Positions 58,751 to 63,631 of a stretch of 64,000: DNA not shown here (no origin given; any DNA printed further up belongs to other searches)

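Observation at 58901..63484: Single-gene Avs/NLR-like system: PD-(D/E)xK-like domain + STAND NTPase + >1100-aa helical repeat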

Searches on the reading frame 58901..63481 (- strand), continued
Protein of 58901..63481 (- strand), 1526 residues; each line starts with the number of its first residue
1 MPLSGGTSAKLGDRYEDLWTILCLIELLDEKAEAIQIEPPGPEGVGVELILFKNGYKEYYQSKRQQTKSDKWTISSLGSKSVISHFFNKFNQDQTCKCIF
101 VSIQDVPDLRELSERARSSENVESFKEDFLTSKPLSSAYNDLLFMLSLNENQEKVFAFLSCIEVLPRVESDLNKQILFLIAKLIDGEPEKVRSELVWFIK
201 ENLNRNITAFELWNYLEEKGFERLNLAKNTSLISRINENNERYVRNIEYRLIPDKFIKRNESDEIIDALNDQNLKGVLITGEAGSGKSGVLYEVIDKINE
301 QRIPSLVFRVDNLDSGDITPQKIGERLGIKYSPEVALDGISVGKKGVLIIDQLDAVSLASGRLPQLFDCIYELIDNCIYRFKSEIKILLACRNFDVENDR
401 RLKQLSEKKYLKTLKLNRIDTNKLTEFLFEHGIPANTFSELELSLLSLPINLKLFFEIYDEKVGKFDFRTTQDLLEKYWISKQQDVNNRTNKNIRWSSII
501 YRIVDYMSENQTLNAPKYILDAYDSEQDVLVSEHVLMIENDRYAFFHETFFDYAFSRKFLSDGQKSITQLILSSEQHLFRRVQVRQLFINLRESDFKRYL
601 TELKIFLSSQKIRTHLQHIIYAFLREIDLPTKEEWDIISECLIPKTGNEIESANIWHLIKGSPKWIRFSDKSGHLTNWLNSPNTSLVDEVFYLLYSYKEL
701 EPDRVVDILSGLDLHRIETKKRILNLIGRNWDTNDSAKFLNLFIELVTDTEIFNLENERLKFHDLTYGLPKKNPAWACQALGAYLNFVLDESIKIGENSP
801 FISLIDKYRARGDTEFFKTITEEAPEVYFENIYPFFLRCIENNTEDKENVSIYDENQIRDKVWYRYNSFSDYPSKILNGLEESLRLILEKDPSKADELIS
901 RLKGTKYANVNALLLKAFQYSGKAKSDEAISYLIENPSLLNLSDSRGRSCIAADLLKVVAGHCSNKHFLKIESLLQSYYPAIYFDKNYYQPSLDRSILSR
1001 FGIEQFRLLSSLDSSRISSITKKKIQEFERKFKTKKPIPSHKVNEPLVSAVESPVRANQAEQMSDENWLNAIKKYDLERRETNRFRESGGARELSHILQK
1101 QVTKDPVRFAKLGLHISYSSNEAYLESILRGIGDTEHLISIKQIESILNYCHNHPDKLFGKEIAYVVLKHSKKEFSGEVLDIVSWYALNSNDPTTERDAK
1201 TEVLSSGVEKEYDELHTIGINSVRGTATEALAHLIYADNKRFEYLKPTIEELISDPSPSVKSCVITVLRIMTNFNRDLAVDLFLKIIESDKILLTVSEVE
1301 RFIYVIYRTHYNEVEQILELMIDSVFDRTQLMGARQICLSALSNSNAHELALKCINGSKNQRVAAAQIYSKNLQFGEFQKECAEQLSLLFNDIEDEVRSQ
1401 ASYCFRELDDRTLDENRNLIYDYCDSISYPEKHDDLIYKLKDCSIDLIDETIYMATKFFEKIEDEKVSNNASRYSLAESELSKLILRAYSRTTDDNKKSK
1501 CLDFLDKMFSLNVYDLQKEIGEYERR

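Call 34: find_related_loci(query=A2, collection=genome_contigs, flank=10000)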
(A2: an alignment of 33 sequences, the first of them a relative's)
Query A2 (1526 aa) in genome_contigs; peptide patterns used: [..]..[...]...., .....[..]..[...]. (x = any residue, [..] = any of these).
599 stretches matched a pattern (row limit reached: there are more); 510 encode a relative of the query (tblastn E <= 1e-3); the best 80 are kept; 80 distinct loci.
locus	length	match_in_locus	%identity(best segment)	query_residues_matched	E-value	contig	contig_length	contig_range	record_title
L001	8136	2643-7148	35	1-1525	0e+0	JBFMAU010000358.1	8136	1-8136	MAG: Acidobacteriota bacterium isolate MAG146 MAG146_358, whole genome shotgun sequence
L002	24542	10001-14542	33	1-1525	0e+0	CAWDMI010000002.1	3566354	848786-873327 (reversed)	MAG: uncultured delta proteobacterium isolate MFD04944.bin.2.54 genome assembly, contig: contig_25315, whole genome shot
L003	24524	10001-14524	32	1-1525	0e+0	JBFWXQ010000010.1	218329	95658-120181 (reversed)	MAG: Blastocatellales bacterium isolate CA_2019_TPBS_144 NODE_534_length_218329_cov_22.751515_TPBS, whole genome shotgun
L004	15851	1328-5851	33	1-1525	0e+0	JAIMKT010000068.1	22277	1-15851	MAG: Microcoleus sp. GA_180221_E-2-1-MAG-45_12 NODE_464_length_22350_cov_7.109038, whole genome shotgun sequence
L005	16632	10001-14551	33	1-1525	0e+0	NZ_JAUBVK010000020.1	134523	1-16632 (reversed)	Microcoleus sp. ARI1-B5 strain ARI1_B5 NODE_26_length_134523_cov_41.124325, whole genome shotgun sequence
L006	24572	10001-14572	33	1-1525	0e+0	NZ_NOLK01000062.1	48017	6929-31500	Nostoc sp. 'Peltigera membranacea cyanobiont' 232 scaffold62, whole genome shotgun sequence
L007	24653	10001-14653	33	1-1525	0e+0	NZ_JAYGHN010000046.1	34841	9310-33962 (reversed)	Calothrix sp. UHCC 0171 scaffold00046__length=34841, whole genome shotgun sequence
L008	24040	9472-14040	34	1-1525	0e+0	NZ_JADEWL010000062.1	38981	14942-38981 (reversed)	Plectonema cf. radiosum LEGE 06105 NODE_136_length_38981_cov_12.609, whole genome shotgun sequence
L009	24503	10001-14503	32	1-1525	0e+0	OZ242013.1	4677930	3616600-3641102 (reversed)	MAG: Dehalococcoidia bacterium isolate 46172bb6-85ce-4bfa-83e6-a227f3f22208 genome assembly, chromosome: 1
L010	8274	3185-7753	33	1-1525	0e+0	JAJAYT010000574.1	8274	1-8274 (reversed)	MAG: Microcoleus sp. CAN_BIN18 c_000000179237, whole genome shotgun sequence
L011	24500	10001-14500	33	1-1525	0e+0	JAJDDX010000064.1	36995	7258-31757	MAG: Phycisphaerae bacterium isolate OFTM243 OFTM243_63, whole genome shotgun sequence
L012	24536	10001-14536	33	1-1525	0e+0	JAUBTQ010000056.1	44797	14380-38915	Microcoleus sp. BROC3 NODE_153_length_44797_cov_22.483542, whole genome shotgun sequence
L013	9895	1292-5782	33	1-1520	0e+0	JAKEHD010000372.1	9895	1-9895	MAG: Blastocatellia bacterium isolate PMV_6.28 PMV_6.28.k101_679729, whole genome shotgun sequence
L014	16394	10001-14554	33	1-1525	0e+0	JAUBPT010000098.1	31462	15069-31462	Microcoleus sp. S13_C3 NODE_115_length_31462_cov_46.953481, whole genome shotgun sequence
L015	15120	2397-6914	32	1-1525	0e+0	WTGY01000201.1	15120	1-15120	MAG: Caldilineaceae bacterium isolate CO36405bin_14 NODE_1034_length_15120_cov_40.210355, whole genome shotgun sequence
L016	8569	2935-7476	34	1-1525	0e+0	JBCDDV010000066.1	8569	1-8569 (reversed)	MAG: Cyanobacteria bacterium P01_G01_bin.49 k141_1817540_length_8569_cov_8.0000, whole genome shotgun sequence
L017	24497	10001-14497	32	1-1525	0e+0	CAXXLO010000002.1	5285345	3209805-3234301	MAG: Caldilineaceae bacterium isolate 99c2e195-4bff-45e2-bb48-833f95f6ab02 genome assembly, contig: contig_2, whole geno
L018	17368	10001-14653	33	1-1525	0e+0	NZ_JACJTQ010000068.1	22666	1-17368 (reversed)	Anabaena catenula FACHB-362 contig68, whole genome shotgun sequence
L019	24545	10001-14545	33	1-1525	0e+0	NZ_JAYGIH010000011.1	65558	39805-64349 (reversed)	Leptolyngbya sp. CCNP1308 NODE_69_length_65558_cov_38.034632, whole genome shotgun sequence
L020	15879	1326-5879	33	1-1525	0e+0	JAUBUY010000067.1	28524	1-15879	Microcoleus sp. AT8-B5 NODE_221_length_28524_cov_31.393961, whole genome shotgun sequence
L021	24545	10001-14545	33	1-1525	0e+0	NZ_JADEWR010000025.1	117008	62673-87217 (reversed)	Nodosilinea sp. LEGE 06152 Contig_25, whole genome shotgun sequence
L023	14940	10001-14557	32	1-1525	0e+0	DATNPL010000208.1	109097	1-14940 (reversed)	MAG TPA_asm: Coleofasciculaceae cyanobacterium isolate SMAG_U16480 k141_14392, whole genome shotgun sequence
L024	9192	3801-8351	33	1-1525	0e+0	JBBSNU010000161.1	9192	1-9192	MAG: Chroococcales cyanobacterium isolate LS6_sbin.12 LS6_sbin.12_K_851970_L_9192_cov_64.6630, whole genome shotgun sequ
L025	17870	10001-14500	33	1-1525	0e+0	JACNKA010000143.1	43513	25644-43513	MAG: Nitrospinota bacterium isolate NIOZ-UU48 NIOZ-UU_NODE_837_length_43513_cov_9.20804, whole genome shotgun sequence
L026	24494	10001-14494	32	1-1525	0e+0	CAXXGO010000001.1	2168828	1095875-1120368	MAG: Phycisphaerae bacterium isolate c853687f-fc16-43d1-893a-c6280bf959b9 genome assembly, contig: contig_1, whole genom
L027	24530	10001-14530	33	1-1525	0e+0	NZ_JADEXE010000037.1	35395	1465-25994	Nodosilinea sp. LEGE 07298 NODE_37_length_35395_cov_13.1358, whole genome shotgun sequence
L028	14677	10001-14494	30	1-1525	0e+0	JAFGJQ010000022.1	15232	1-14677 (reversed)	MAG: Phycisphaerae bacterium isolate Zod_Metabat.286 k87_641874, whole genome shotgun sequence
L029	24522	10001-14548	31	1-1525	0e+0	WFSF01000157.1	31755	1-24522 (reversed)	MAG: Armatimonadota bacterium isolate S016_27 k151_56179, whole genome shotgun sequence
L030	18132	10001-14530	33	1-1525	0e+0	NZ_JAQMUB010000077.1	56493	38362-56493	Oscillatoria sp. CS-180 k141_12648, whole genome shotgun sequence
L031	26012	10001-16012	30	1-1525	0e+0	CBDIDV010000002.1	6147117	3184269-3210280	MAG: Chthonomonadaceae bacterium isolate 49279074-25be-4485-8097-0148cf5cea14 genome assembly, contig: contig_2, whole g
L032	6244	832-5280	31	1-1525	0e+0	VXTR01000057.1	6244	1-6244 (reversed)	MAG: Chloroflexi bacterium isolate SB0666_bin_1 NODE_5063_length_6244_cov_23.940540, whole genome shotgun sequence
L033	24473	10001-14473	32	1-1525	0e+0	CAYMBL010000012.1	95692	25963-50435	MAG TPA_asm: uncultured Planctomycetales bacterium isolate SRP287051_co1_149 genome assembly, contig: NODE_496_length_95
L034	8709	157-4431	34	98-1525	0e+0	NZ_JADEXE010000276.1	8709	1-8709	Nodosilinea sp. LEGE 07298 NODE_281_length_8709_cov_15.508, whole genome shotgun sequence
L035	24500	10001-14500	32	1-1525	0e+0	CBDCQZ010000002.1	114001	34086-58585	MAG: Caldilineaceae bacterium isolate 612c1115-7bee-47f5-8639-a20ad7d78505 genome assembly, contig: contig_2, whole geno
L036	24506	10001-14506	32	1-1525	0e+0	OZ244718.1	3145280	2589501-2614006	MAG: Dehalococcoidia bacterium isolate 64a180b2-7017-4824-b5be-e5f766f304e8 genome assembly, chromosome: 1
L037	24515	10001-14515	29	1-1525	0e+0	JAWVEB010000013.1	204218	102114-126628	MAG: Blastocatellia bacterium isolate BP_42 scaffold_638781, whole genome shotgun sequence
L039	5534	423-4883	30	1-1525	0e+0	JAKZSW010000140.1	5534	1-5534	MAG: Candidatus Tectimicrobiota bacterium isolate Langseth_MAG_00043 Langseth_MAG_00043_000000000140, whole genome shotg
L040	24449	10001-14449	30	1-1525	0e+0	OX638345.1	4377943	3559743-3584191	MAG: uncultured Dehalococcoidia bacterium isolate 64bd3295-a2ac-4bb0-a587-f708157bf7f0 genome assembly, chromosome: 1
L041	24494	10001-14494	30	1-1525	0e+0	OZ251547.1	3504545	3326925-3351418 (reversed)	MAG: Dehalococcoidia bacterium isolate 7c1018f6-8209-44eb-a256-ba93cc78eb51 genome assembly, chromosome: 1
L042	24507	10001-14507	31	1-1525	0e+0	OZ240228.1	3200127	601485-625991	MAG: Dehalococcoidia bacterium isolate b56f2f09-7e5b-4802-a3f6-047262c577dd genome assembly, chromosome: 1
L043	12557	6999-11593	34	1-1525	0e+0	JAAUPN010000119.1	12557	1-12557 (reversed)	MAG: Coleofasciculaceae cyanobacterium RL_1_1 NODE_739_length_12557_cov_3.386163, whole genome shotgun sequence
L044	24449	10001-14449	30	1-1525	0e+0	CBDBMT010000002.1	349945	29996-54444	MAG: Dehalococcoidia bacterium isolate 1551c8a5-dc05-4db4-a2c2-06e96cfb4e9a genome assembly, contig: contig_2, whole gen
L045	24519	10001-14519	33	1-1525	0e+0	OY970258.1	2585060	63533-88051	MAG: Euryarchaeota archaeon isolate MFD04408.bin.c.2 genome assembly, chromosome: 1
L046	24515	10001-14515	30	1-1525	0e+0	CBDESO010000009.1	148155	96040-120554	MAG: Dehalococcoidia bacterium isolate 8bfb036c-3c01-4255-9848-4c90bd31c741 genome assembly, contig: contig_9, whole gen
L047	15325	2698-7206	29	1-1525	0e+0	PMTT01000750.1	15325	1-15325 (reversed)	MAG: Bryobacterales bacterium isolate palsa_130 73.20110700_P2D.82_contig_704, whole genome shotgun sequence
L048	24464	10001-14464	30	1-1525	0e+0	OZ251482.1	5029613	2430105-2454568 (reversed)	MAG: Caldilineaceae bacterium isolate 0ab0f44f-4e38-4da9-a8b5-d33eb75a9d7d genome assembly, chromosome: 1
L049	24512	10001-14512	33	1-1525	0e+0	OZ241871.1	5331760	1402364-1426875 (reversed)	MAG: Caldilineaceae bacterium isolate ea08df4b-e095-422e-90d1-681d82f9c982 genome assembly, chromosome: 1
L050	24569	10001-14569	31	1-1525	0e+0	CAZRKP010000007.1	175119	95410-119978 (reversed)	MAG TPA_asm: uncultured Victivallis sp. isolate binchicken_co273_45 genome assembly, contig: NODE_63_length_175119_cov_7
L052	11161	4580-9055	29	1-1525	0e+0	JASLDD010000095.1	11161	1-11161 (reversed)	MAG: Solirubrobacteraceae bacterium isolate SHSU.bins.101 k141_22989750, whole genome shotgun sequence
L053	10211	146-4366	31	109-1525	0e+0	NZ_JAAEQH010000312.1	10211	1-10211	MAG: Neptuniibacter sp. isolate Gpa_13 GpaG_CONTIG4430064, whole genome shotgun sequence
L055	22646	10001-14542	30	1-1525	0e+0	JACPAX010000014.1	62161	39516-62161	MAG: Candidatus Omnitrophota bacterium isolate NC_groundwater_242_Ag_S-0.2um_58_8 S5_GD2017_2_S2_scaffold_915, whole gen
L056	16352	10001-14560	31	1-1525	0e+0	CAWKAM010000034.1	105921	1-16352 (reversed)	MAG: uncultured delta proteobacterium isolate MFD03726.bin.1.124 genome assembly, contig: contig_39436, whole genome sho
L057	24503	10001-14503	30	1-1525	0e+0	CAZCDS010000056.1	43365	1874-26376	MAG TPA_asm: uncultured Syntrophaceae bacterium isolate SRP323688_co1_111 genome assembly, contig: NODE_1614_length_4336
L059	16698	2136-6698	29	1-1525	0e+0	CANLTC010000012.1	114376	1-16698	uncultured Halomonas sp. isolate 2-214.fasta genome assembly, contig: NODE_12, whole genome shotgun sequence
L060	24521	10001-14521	32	1-1525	0e+0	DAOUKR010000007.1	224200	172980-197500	MAG TPA_asm: Dehalococcoidia bacterium isolate S7_355 k113_649111, whole genome shotgun sequence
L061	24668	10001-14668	29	4-1525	0e+0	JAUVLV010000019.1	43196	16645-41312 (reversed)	MAG: Candidatus Aegiribacteria sp. isolate CSMAG_515 CSMAG_515_k141_989231_length_43196_cov_28.3609, whole genome shotgu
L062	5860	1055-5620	28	1-1525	0e+0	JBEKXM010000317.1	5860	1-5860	MAG: Tepidisphaeraceae bacterium isolate SPRUCE 651 SPRUCE_651_317, whole genome shotgun sequence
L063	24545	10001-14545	30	1-1525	0e+0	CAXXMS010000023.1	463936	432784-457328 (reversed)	MAG: Victivallales bacterium isolate d8e49a7d-28d4-4d0c-9e9d-00e207667c8a genome assembly, contig: contig_23, whole geno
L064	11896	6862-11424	30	1-1525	0e+0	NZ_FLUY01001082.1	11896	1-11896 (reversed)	Candidatus Thiosymbion oneisti isolate LOsNLC13024, whole genome shotgun sequence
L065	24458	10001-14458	28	1-1525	0e+0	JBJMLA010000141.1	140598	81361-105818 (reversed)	MAG: Solirubrobacteraceae bacterium isolate H3_16_all_fractions_metab_148_72_0 k255_6764367, whole genome shotgun sequen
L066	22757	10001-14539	28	1-1525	0e+0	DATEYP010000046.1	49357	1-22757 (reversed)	MAG TPA_asm: Acidiferrobacterales bacterium isolate SMAG_U8448 k141_764697, whole genome shotgun sequence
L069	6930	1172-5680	28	1-1525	0e+0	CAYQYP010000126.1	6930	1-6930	MAG TPA_asm: uncultured Acidobacteriota bacterium isolate binchicken_co216_114 genome assembly, contig: k141_971905, who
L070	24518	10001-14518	29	1-1525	0e+0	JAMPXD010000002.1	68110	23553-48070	MAG: Geobacteraceae bacterium isolate R2F_R2FSRR_metabat.21 R2F_C194, whole genome shotgun sequence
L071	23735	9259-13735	33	1-1525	0e+0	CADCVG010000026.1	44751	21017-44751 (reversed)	MAG: uncultured Rubrobacteraceae bacterium isolate AVDCRST_MAG14 genome assembly, contig: NODE180, whole genome shotgun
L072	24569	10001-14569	29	3-1525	0e+0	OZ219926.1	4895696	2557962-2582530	MAG: Thermodesulfobacteriota bacterium isolate 21442c6b-cc68-4f82-8039-a5361455a999 genome assembly, chromosome: 3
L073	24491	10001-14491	29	1-1525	0e+0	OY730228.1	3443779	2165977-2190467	MAG: Alphaproteobacteria bacterium isolate 64c7ca25-a9be-4dae-95e9-b727d493ec1e genome assembly, chromosome: 1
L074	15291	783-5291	29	1-1525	0e+0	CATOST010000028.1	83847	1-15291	MAG: uncultured Acidobacteriota bacterium isolate 29631d16-d1f7-496d-a963-fe4325465614 genome assembly, contig: contig_2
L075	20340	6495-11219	27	1-1525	0e+0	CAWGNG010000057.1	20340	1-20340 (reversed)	MAG: uncultured Planctomycetaceae bacterium isolate MFD01112.bin.1.69 genome assembly, contig: contig_7234, whole genome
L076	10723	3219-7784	30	1-1525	0e+0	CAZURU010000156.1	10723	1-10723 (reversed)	MAG TPA_asm: uncultured bacterium isolate SRP109090_co2_4 genome assembly, contig: NODE_9318_length_10723_cov_6.270904,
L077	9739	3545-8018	32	1-1525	0e+0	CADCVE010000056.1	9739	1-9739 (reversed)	MAG: uncultured Rubrobacteraceae bacterium isolate AVDCRST_MAG28 genome assembly, contig: NODE3042, whole genome shotgun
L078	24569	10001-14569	29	1-1525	0e+0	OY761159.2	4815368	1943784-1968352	MAG: Candidatus Binatia bacterium isolate a3054953-5fa8-48fb-90a5-e173aac96f7a genome assembly, chromosome: 1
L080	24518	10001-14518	29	1-1525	0e+0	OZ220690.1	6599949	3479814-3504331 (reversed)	MAG: Candidatus Latescibacterota bacterium isolate 4544edd8-ea3d-4877-aa30-594cc490bc13 genome assembly, chromosome: 1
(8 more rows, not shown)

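Call 51: search_protein_families(library=padloc, alignment_id=A7, max_evalue=0.00001)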
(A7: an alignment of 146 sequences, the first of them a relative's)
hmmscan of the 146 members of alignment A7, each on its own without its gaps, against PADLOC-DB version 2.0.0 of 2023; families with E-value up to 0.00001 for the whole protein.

A. member 1, L003:8500-9045:- (181 aa): 0 families

B. families by the number of members that match (of 146 scanned): 393 families (the first 25 are shown)
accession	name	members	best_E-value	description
PDLC04135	mad3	4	8.2e-32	mads_3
PDLC03859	LmuB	4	6.1e-28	-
PDLC00278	PtuA1|PtuA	3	1.2e-19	AAA ATPase domain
PDLC00271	PtuA1|PtuA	3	1.9e-18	AAA ATPase domain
PDLC04140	mad8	3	1e-17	mads_8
PDLC00090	GajA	3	2.8e-15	AAA ATPase domain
PDLC03865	LmuB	3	1.2e-13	-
PDLC00310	PtuA1|PtuA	3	3.2e-12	AAA ATPase domain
PDLC02926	HTH_VI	3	2.4e-11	-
PDLC04142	capH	3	5.6e-09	capH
PDLC03863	LmuB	3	8.7e-08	-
PDLC03665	Control_protein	3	1.5e-07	control protein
PDLC03947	RmrA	3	1.9e-07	-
PDLC03952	RmrA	3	3.9e-07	-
PDLC01087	C3a187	2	1e-218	NERD+UvrD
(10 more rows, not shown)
